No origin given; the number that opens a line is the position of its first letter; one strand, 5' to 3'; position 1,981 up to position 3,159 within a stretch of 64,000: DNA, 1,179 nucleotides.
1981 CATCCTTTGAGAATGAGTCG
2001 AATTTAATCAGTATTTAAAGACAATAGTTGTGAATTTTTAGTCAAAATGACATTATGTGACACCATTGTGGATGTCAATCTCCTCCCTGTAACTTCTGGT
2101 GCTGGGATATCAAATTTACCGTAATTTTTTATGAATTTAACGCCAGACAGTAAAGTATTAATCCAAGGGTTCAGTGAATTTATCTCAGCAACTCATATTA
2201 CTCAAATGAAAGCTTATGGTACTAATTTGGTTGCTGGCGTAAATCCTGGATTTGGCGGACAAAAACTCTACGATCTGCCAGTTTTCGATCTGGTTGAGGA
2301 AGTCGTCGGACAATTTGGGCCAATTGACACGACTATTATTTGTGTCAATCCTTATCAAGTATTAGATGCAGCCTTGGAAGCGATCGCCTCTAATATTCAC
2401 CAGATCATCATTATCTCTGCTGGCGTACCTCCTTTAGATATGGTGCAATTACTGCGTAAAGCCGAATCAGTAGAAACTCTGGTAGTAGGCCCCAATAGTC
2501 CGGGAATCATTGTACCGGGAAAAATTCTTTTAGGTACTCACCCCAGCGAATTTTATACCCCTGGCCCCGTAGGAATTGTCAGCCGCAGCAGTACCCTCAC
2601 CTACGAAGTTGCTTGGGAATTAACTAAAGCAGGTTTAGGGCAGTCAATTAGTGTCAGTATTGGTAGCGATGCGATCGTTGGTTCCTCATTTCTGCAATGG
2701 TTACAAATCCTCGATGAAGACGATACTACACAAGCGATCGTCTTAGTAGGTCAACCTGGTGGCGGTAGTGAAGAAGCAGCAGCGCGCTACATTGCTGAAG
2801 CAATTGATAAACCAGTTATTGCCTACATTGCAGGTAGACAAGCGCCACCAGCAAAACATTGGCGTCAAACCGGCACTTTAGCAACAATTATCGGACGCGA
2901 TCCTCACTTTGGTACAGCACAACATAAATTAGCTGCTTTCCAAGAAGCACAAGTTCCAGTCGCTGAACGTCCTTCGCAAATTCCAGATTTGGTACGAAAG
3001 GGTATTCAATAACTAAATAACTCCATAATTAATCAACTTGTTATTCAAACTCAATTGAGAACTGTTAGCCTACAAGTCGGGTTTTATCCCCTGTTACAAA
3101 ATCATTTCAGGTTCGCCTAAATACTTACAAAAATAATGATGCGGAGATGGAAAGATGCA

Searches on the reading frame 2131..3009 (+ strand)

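Call 37: search_protein_families(library=pfam, proteins=[window:2131-3009:+], max_evalue=1)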
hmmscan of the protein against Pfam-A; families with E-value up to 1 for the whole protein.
window:2131-3009:+ (293 aa): 4 families
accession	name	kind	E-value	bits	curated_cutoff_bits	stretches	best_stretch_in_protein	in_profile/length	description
PF02629.25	CoA_binding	-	4e-19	69.6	22.3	1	6-98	3-97/97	CoA binding domain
PF00549.24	Ligase_CoA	-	1e-10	42.3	24.5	1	150-251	1-108/128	CoA-ligase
PF13607.11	Succ_CoA_lig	-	3.7e-09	36.9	27.4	1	144-250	1-106/138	Succinyl-CoA ligase like flavodoxin domain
PF13380.12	CoA_binding_2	-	0.0021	18.9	22.8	1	37-127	33-114/116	CoA binding domain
